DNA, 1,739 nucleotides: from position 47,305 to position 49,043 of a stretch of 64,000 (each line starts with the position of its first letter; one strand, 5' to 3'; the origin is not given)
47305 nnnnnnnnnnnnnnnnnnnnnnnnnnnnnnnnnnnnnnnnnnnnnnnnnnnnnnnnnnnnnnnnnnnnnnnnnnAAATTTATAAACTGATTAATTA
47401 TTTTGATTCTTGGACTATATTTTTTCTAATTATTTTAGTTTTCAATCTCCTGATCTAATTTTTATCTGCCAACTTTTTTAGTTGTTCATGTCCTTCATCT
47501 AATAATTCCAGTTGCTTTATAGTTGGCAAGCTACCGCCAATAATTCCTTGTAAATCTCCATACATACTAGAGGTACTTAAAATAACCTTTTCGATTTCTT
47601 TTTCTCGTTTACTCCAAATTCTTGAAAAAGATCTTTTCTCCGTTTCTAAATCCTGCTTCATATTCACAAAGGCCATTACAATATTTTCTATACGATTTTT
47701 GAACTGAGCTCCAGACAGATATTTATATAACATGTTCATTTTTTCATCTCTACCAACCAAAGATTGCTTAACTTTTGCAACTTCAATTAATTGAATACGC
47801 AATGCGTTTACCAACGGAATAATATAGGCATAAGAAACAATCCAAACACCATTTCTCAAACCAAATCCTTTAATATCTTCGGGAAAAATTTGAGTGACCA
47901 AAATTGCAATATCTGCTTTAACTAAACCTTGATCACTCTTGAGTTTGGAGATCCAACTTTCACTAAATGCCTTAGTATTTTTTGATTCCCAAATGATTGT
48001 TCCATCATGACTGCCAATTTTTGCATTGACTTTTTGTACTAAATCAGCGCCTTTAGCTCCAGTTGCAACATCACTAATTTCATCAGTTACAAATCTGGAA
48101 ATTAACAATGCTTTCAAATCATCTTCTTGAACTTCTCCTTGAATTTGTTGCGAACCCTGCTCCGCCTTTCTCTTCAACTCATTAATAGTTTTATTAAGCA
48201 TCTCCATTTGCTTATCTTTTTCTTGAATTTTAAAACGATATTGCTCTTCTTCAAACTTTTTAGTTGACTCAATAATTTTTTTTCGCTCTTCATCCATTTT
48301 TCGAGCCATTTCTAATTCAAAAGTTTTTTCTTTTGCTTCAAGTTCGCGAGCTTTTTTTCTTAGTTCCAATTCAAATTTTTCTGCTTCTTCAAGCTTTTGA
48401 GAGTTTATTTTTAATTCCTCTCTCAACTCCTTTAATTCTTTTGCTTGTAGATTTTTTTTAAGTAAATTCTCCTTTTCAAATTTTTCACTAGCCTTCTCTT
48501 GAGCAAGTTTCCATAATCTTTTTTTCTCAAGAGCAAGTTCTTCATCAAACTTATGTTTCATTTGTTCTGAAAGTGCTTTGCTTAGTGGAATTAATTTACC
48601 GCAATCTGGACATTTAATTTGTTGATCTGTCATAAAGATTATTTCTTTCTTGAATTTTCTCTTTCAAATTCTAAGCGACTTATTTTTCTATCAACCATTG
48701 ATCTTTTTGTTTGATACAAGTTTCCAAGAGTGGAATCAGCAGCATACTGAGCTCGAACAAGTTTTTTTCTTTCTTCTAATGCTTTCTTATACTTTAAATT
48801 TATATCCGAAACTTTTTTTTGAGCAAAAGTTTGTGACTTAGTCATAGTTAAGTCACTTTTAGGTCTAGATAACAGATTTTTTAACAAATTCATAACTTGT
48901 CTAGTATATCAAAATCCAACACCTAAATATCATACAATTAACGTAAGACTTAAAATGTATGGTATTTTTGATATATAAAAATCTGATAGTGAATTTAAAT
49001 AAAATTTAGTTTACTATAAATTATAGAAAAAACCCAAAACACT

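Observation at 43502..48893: Four-gene minus-strand module with two PD-(D/E)xK nuclease domains, a candidate defence or specialised repair system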

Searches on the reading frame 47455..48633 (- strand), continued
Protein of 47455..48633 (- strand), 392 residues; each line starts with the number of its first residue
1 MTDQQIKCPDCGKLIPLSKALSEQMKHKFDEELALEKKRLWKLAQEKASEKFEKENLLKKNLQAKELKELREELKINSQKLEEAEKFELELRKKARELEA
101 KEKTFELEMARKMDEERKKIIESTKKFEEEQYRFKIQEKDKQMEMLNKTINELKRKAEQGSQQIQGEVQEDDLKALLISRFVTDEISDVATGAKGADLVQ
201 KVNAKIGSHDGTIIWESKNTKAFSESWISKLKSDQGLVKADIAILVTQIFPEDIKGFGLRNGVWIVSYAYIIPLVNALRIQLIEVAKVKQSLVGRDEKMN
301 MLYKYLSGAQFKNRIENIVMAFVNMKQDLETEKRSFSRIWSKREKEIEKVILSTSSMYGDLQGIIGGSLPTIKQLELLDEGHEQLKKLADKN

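Call 73: search_protein_families(library=pfam, proteins=[L008:2228-4054:+, L025:7320-9146:+, L033:7601-9430:-, L033:9547-9954:+, L039:9121-10173:+, L048:6694-7803:+, L049:11259-12338:+, L059:1850-3454:+, L068:8173-9999:+, L076:8135-9967:+], max_evalue=0.001)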
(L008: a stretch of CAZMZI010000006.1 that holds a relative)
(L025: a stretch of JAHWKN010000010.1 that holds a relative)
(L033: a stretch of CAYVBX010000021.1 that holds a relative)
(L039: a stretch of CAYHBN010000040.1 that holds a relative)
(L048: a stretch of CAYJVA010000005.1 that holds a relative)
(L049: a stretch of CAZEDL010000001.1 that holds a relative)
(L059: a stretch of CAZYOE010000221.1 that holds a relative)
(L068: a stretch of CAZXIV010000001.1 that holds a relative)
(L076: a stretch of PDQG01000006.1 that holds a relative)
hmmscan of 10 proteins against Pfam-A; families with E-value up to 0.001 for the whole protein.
L008:2228-4054:+ (608 aa): 1 family
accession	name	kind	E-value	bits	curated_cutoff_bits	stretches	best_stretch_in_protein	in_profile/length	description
PF06790.16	UPF0259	-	2e-08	34.8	31.4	1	12-238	8-234/248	Uncharacterised protein family (UPF0259)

L025:7320-9146:+ (608 aa): 4 families
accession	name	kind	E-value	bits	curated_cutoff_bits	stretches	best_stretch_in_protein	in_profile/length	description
PF01380.27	SIS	-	2.8e-49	166.7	25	2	294-414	6-127/131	SIS domain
PF13522.11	GATase_6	-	2.3e-19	70.2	27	1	64-190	10-128/130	Glutamine amidotransferase domain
PF13537.11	GATase_7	-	1.8e-15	57.5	25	1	83-196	12-121/123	Glutamine amidotransferase domain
PF13230.11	GATase_4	-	0.00051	19.5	23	1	65-139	72-145/272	Glutamine amidotransferases class-II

L033:7601-9430:- (609 aa): 0 families

L033:9547-9954:+ (135 aa): 0 families

L039:9121-10173:+ (350 aa): 2 families
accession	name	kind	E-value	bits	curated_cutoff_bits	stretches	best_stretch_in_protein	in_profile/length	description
PF01368.27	DHH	-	6.8e-16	59.1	28.1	1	32-179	1-125/125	DHH family, N-terminal domain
PF02272.25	DHHA1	-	2.2e-09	38.1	25.9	1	255-323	11-85/102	DHHA1 domain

L048:6694-7803:+ (369 aa): 2 families
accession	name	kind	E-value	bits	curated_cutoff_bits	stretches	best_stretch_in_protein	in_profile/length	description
PF00091.31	Tubulin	-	9.6e-47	160.2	33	1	12-173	1-189/190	Tubulin/FtsZ family, GTPase domain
PF12327.13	FtsZ_C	-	3.8e-32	110.9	27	1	222-315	1-94/95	FtsZ family, C-terminal domain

L049:11259-12338:+ (359 aa): 1 family
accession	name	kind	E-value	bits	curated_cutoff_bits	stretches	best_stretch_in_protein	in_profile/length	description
PF00188.32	CAP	-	5.1e-10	40.7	21.1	1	146-260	3-112/117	Cysteine-rich secretory protein family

L059:1850-3454:+ (534 aa): 5 families
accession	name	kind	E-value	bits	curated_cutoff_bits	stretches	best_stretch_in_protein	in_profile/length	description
PF13175.12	AAA_15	-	1.1e-34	121.1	32.1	2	1-100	1-92/374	AAA ATPase domain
PF13304.12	AAA_21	-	2.7e-14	54.4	27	1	178-322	179-303/304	AAA domain, putative AbiEii toxin, Type IV TA system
PF02463.25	SMC_N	-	4.7e-09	36.4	40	1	3-336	2-216/220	RecF/RecN/SMC N terminal domain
PF13476.12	AAA_23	-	3.1e-08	34.9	27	1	5-190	1-175/201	AAA domain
PF11398.14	DUF2813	-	3.9e-05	23.6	21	0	1-50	1-50/372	Protein of unknown function (DUF2813)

L068:8173-9999:+ (608 aa): 8 families
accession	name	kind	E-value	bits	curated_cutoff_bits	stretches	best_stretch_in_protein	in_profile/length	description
PF13175.12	AAA_15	-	1.3e-24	88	32.1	1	1-360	1-374/374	AAA ATPase domain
PF13304.12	AAA_21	-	2.3e-14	54.6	27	1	168-361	112-304/304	AAA domain, putative AbiEii toxin, Type IV TA system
PF02463.25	SMC_N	-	5.7e-11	42.7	40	1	3-375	2-216/220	RecF/RecN/SMC N terminal domain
PF13476.12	AAA_23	-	9.2e-09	36.7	27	1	5-118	1-103/201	AAA domain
PF20469.4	OLD-like_TOPRIM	-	3.3e-07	31.2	23.2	1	410-472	1-63/67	Overcoming lysogenization defect protein-like, TOPRIM domain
PF11398.14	DUF2813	-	9.6e-06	25.6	21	1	1-83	1-86/372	Protein of unknown function (DUF2813)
PF13555.12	AAA_29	-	0.00043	20.4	27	0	19-50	16-49/61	P-loop containing region of AAA domain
PF02037.33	SAP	-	0.00046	20.2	23.9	0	124-152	2-30/37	SAP domain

L076:8135-9967:+ (610 aa): 4 families
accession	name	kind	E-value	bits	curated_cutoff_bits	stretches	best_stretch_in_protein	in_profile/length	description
PF01119.25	DNA_mis_repair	-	4.3e-29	101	26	1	219-327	12-118/119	DNA mismatch repair protein, C-terminal domain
PF08676.16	MutL_C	-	4.1e-25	88.6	25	1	419-568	1-142/142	MutL C terminal dimerisation domain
PF13589.12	HATPase_c_3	-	7.2e-13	49.2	25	1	26-122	4-100/137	Histidine kinase-, DNA gyrase B-, and HSP90-like ATPase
PF02518.31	HATPase_c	-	3e-08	34.5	26.4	1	23-79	4-63/111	Histidine kinase-, DNA gyrase B-, and HSP90-like ATPase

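Call 82: find_related_loci(query=A1, collection=viral_contigs, flank=5000)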
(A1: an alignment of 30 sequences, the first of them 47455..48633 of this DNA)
Query A1 (392 aa) in viral_contigs; peptide patterns used: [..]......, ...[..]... (x = any residue, [..] = any of these).
84 stretches matched a pattern; 2 encode a relative of the query (tblastn E <= 1e-3); 2 distinct loci.
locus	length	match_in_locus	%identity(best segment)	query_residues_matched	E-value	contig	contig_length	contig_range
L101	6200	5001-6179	49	1-377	2e-110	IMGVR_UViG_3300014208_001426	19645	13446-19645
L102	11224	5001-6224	33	1-370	1e-58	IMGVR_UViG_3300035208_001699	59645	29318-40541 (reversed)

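Call 84: fold_search(model_id=the predicted structure, library=pdb)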
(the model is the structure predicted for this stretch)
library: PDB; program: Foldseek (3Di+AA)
matches with E <= 10: 443; with E <= 0.001: 0
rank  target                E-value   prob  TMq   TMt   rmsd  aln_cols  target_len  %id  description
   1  9bgk_F                5.0e-03  0.99  0.20  0.07   4.6       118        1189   16  Structure of V.cholera DdmDE (2D:1E) in complex with DNA (released 2024-10-23)
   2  9ibq_A                1.2e-02  0.97  0.20  0.26   7.1       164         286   10  Structure of BstEII with DNA substrate (released 2026-03-04)
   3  6p4w_B                1.5e-02  0.91  0.18  0.19   5.1       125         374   10  XPB helicase in a complex with truncated Bax1 from Sulfurisphaera tokodaii at 2.96 Angstrom resolution (released 2020-06-03)
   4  4f0p_B                2.6e-02  0.72  0.17  0.15  12.0       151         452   10  MspJI Restriction Endonuclease - P31 Form (released 2012-08-08)
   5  8a4c_C                4.3e-02  0.96  0.15  0.27   6.5        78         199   10  Structure of human Rep15:Rab3B complex. (released 2022-08-10)
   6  9qcc_M                4.9e-02  0.90  0.16  0.16   5.2       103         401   14  Activated XauSPARDA filament assembly with bound dsDNA substrate (released 2025-12-17)
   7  9vx6_T                5.3e-02  0.85  0.16  0.16   5.4       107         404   15  Helical structure of gRNA-tDNA SPARDA complex (released 2026-01-14)
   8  4f0p_A                5.3e-02  0.47  0.16  0.14  16.6       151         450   11  MspJI Restriction Endonuclease - P31 Form (released 2012-08-08)
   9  8epx_A                5.6e-02  0.82  0.16  0.13   4.7        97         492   10  Type IIS Restriction Endonuclease PaqCI, DNA bound (released 2023-03-22)
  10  8a4c_A                6.0e-02  0.84  0.15  0.27   7.2        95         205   12  Structure of human Rep15:Rab3B complex. (released 2022-08-10)
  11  9va7_G                6.4e-02  0.38  0.12  0.11  13.9       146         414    7  Crystal structure of legionella effector Lem17 in complex with IP6 (released 2026-01-21)
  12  9vx6_X                7.8e-02  0.69  0.15  0.16   5.0       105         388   18  Helical structure of gRNA-tDNA SPARDA complex (released 2026-01-14)
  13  4f0q_D                7.8e-02  0.60  0.17  0.15  16.0       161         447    9  MspJI Restriction Endonuclease - P21 Form (released 2012-08-08)
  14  8a4b_A                8.3e-02  0.87  0.15  0.27   5.4        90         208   13  Structure of human Rep15:Rab3B_Q81L complex. (released 2022-08-10)
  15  8a4a_A                1.0e-01  0.84  0.16  0.28   7.2        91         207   11  Structure of human Rep15 in complex with bovine Rab3C. (released 2022-08-10)
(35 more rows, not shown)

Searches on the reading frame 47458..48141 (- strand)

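Call 81: search_protein_families(library=padloc, proteins=[window:47458-48141:-], max_evalue=1)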
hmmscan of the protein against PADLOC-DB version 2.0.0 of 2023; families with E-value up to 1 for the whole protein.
window:47458-48141:- (228 aa): 1 family
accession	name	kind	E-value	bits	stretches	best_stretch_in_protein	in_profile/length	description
PDLC03988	PD-Lambda-3_B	-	0.017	12.6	1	117-194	36-107/222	-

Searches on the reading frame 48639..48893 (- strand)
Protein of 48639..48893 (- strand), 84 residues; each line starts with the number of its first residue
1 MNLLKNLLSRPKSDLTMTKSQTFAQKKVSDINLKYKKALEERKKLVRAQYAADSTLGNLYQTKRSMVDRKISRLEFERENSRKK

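Call 3: search_protein_families(library=pfam, proteins=[window:48639-48893:-], max_evalue=0.1)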
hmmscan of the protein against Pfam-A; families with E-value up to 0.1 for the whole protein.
window:48639-48893:- (84 aa): 0 families

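Call 4: search_protein_families(library=padloc, proteins=[window:48639-48893:-], max_evalue=0.1)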
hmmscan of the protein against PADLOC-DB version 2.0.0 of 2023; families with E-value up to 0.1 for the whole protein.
window:48639-48893:- (84 aa): 0 families

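Call 5: search_protein_families(library=ncbifam, proteins=[window:48639-48893:-], max_evalue=0.1)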
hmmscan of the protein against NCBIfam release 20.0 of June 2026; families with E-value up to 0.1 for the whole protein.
window:48639-48893:- (84 aa): 1 family
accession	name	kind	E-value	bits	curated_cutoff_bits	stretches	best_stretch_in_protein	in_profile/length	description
NF001887.0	PRK00647.1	equivalog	0.055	13.3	104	1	2-28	48-74/100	hypothetical protein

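Call 60: search_protein_families(library=phrogs, proteins=[window:48639-48893:-], max_evalue=0.01)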
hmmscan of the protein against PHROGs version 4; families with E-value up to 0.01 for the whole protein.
window:48639-48893:- (84 aa): 0 families
